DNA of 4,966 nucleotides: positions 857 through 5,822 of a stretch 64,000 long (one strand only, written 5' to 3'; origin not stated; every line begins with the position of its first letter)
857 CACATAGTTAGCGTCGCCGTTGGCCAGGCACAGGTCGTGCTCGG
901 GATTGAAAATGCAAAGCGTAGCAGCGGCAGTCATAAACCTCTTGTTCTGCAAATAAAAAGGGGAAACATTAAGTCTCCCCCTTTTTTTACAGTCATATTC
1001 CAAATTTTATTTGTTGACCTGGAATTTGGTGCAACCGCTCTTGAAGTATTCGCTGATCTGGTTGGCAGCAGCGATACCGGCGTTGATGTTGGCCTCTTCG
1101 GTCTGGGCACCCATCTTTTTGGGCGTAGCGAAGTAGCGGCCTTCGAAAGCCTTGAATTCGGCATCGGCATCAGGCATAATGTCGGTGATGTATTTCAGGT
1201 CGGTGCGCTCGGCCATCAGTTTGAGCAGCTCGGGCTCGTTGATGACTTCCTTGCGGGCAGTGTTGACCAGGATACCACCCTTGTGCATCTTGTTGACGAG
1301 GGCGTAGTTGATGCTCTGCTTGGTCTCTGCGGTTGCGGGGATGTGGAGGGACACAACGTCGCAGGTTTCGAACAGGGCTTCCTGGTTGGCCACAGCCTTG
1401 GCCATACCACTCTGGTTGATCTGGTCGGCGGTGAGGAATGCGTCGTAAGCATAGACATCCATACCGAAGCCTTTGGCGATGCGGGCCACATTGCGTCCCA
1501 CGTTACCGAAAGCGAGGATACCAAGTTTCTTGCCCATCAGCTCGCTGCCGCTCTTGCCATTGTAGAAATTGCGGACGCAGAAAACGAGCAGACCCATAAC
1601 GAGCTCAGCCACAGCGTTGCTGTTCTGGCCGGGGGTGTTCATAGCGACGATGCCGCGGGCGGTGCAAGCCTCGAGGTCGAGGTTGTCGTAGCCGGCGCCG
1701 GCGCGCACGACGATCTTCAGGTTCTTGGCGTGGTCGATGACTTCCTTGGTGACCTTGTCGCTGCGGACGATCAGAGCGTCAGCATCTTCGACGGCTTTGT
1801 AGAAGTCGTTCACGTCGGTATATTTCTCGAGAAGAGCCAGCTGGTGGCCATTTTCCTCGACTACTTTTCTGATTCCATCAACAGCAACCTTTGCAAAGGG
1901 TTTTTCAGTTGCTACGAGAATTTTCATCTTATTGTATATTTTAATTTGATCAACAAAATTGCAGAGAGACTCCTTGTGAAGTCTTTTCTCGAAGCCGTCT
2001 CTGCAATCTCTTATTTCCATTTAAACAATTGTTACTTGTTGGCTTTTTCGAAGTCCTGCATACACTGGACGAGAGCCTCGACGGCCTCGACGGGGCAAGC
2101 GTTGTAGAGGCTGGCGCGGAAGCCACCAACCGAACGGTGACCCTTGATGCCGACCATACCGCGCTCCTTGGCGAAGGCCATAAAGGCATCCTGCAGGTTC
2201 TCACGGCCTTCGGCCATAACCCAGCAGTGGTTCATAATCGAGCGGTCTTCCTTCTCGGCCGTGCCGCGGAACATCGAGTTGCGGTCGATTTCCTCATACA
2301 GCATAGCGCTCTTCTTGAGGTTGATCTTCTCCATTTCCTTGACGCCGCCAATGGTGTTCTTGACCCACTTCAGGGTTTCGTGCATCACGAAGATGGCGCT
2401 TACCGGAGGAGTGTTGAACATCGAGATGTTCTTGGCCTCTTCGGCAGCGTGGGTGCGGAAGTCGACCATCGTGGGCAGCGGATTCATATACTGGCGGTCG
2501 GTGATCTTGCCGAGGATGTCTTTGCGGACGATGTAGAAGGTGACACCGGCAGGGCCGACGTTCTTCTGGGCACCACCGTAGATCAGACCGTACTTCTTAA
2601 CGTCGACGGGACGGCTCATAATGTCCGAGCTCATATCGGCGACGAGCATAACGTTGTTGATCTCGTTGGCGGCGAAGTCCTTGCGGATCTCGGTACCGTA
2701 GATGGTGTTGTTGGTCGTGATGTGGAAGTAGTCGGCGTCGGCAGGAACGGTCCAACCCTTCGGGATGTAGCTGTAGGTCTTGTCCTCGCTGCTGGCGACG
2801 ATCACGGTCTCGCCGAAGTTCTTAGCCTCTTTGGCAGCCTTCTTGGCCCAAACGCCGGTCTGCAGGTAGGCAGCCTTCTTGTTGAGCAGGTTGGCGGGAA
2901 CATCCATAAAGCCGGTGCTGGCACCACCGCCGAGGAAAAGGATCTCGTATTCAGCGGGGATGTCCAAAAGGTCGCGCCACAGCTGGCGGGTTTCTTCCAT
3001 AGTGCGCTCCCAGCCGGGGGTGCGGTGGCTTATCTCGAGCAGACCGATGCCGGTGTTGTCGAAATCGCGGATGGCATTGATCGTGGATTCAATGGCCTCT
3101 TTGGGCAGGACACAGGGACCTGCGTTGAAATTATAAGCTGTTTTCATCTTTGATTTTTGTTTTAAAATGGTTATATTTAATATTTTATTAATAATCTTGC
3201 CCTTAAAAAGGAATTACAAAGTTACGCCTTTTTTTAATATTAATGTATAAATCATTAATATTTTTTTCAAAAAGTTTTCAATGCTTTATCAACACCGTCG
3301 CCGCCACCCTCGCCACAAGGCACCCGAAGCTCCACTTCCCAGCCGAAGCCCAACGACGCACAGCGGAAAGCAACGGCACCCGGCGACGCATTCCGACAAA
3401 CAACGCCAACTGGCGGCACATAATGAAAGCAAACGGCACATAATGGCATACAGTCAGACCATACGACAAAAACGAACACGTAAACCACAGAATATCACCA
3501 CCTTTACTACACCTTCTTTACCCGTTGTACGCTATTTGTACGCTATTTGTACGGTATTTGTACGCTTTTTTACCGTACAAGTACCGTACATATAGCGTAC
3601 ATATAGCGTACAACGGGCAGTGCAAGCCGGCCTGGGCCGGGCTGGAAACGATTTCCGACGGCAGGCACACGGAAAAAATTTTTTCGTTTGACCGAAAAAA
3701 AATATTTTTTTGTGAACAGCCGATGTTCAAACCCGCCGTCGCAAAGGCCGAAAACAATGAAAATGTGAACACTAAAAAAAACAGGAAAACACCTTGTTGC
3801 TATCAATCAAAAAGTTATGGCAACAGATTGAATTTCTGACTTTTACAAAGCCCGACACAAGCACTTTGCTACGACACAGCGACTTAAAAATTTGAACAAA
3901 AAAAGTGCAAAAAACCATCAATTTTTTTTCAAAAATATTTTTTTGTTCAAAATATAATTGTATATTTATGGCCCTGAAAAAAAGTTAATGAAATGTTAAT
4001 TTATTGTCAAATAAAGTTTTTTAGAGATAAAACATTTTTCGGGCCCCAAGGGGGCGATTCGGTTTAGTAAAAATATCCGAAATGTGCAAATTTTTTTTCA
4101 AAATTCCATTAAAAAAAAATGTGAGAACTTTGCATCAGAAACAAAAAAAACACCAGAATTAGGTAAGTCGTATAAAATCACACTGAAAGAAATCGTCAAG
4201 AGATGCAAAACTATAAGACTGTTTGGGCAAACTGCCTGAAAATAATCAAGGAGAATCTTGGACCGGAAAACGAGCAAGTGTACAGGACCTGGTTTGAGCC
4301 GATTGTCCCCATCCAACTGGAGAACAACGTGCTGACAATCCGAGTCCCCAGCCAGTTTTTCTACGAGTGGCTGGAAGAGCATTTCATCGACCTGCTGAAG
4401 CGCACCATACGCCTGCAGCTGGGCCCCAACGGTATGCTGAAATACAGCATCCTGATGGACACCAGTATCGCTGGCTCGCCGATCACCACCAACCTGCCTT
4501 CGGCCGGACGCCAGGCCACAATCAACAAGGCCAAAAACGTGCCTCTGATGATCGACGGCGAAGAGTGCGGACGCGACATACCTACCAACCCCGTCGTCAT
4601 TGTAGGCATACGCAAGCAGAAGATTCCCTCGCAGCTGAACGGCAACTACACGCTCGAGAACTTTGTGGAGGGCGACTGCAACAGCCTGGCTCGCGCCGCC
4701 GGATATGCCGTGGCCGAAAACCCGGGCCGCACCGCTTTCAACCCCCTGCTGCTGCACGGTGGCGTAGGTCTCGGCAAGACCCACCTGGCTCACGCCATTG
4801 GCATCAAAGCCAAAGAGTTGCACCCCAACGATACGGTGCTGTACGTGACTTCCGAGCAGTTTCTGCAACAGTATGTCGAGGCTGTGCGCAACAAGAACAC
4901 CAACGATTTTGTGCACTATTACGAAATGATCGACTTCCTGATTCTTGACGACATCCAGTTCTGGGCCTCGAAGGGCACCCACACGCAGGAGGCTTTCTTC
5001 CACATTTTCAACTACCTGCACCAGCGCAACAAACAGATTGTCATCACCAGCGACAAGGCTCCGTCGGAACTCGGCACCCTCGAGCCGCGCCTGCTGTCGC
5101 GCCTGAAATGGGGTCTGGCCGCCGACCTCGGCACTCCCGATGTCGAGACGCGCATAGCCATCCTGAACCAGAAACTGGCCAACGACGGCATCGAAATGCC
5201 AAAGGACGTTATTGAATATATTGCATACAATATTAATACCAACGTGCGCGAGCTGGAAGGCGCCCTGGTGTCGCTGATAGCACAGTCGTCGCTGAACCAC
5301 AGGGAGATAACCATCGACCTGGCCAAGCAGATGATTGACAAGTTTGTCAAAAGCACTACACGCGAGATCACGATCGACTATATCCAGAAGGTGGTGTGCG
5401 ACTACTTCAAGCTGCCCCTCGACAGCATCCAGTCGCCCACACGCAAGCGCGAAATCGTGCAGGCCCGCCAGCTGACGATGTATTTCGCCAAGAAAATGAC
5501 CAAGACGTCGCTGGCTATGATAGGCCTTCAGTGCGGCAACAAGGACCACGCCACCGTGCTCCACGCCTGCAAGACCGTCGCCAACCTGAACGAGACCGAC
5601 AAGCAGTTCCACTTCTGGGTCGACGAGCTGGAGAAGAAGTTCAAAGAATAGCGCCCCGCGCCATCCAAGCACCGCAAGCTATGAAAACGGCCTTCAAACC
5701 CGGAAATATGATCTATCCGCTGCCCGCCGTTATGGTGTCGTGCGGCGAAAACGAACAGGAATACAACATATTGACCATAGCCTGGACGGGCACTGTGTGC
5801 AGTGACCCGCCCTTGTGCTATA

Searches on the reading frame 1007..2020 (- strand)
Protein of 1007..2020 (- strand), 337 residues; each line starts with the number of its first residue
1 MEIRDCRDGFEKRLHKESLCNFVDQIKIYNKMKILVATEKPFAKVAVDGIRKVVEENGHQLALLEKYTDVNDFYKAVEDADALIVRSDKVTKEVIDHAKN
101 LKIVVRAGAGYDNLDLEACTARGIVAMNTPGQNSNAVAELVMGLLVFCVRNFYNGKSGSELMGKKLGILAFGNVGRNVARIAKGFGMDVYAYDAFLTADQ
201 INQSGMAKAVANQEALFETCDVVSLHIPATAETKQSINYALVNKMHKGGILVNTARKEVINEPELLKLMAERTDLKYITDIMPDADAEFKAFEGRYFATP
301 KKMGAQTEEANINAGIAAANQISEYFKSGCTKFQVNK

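Call 8: search_protein_families(library=pfam, proteins=[window:1007-2020:-])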
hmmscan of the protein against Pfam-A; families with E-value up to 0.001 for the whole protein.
window:1007-2020:- (337 aa): 3 families
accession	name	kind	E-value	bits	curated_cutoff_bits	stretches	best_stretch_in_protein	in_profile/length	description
PF02826.25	2-Hacid_dh_C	-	1.2e-32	113.1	25.1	1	154-283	27-155/178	D-isomer specific 2-hydroxyacid dehydrogenase, NAD binding domain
PF00389.36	2-Hacid_dh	-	7.1e-31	107.1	24.6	1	54-336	15-134/134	D-isomer specific 2-hydroxyacid dehydrogenase, catalytic domain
PF03446.21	NAD_binding_2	-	3.8e-06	27.5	21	1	166-271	2-109/161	NAD binding domain of 6-phosphogluconate dehydrogenase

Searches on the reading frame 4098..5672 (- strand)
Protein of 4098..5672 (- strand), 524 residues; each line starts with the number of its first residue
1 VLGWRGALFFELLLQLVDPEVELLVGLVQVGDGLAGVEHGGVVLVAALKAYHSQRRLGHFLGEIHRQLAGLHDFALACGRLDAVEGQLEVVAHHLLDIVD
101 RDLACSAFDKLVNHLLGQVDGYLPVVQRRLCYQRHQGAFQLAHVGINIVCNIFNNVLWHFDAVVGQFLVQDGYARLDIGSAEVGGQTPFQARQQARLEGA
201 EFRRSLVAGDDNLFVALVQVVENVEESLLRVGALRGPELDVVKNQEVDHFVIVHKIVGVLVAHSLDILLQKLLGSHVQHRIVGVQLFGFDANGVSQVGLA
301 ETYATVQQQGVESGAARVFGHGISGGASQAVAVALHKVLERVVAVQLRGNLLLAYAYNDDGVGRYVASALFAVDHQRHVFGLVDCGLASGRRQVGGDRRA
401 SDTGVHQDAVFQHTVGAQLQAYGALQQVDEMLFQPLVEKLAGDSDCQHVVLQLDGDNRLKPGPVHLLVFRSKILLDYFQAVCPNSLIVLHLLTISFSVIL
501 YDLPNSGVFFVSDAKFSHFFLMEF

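Call 8: search_protein_families(library=pfam, proteins=[window:4098-5672:-])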
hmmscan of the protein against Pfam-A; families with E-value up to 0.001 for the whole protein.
window:4098-5672:- (524 aa): 0 families

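Call 72: search_protein_families(library=pfam, alignment_id=A6, max_evalue=0.00001)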
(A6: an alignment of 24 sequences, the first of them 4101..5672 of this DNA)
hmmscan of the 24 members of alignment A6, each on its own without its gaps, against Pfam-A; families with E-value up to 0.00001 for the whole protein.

A. member 1, window:4101-5672:- (524 aa): 0 families

B. families by the number of members that match (of 24 scanned): 25 families
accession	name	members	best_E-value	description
PF16119.10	DUF4835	1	2.1e-85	Domain of unknown function (DUF4835)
PF01261.30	AP_endonuc_2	1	1.4e-68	Xylose isomerase-like TIM barrel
PF02567.21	PhzC-PhzF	1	6.2e-61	Phenazine biosynthesis-like protein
PF01640.23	Peptidase_C10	1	2.4e-58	Peptidase C10 family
PF00528.27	BPD_transp_1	1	1.2e-40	Binding-protein-dependent transport system inner membrane component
PF00005.33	ABC_tran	1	1.9e-33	ABC transporter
PF21349.2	RUBY_RBDX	1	5.5e-29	Rubrerythrin, rubredoxin-like domain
PF00814.31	TsaD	1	4.2e-27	tRNA N6-adenosine threonylcarbamoyltransferase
PF02915.23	Rubrerythrin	1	5.6e-25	Rubrerythrin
PF00155.27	Aminotran_1_2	1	4.3e-23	Aminotransferase class I and II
PF00664.28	ABC_membrane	1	8e-23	ABC transporter transmembrane region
PF19300.4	BPD_transp_1_N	1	2.4e-18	Binding-prot-dependent transport system membrane comp, N-term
PF13734.11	Inhibitor_I69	1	1.5e-17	Spi protease inhibitor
PF03190.21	Thioredox_DsbH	1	4e-14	Protein of unknown function, DUF255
PF01593.30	Amino_oxidase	1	2e-11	Flavin containing amine oxidoreductase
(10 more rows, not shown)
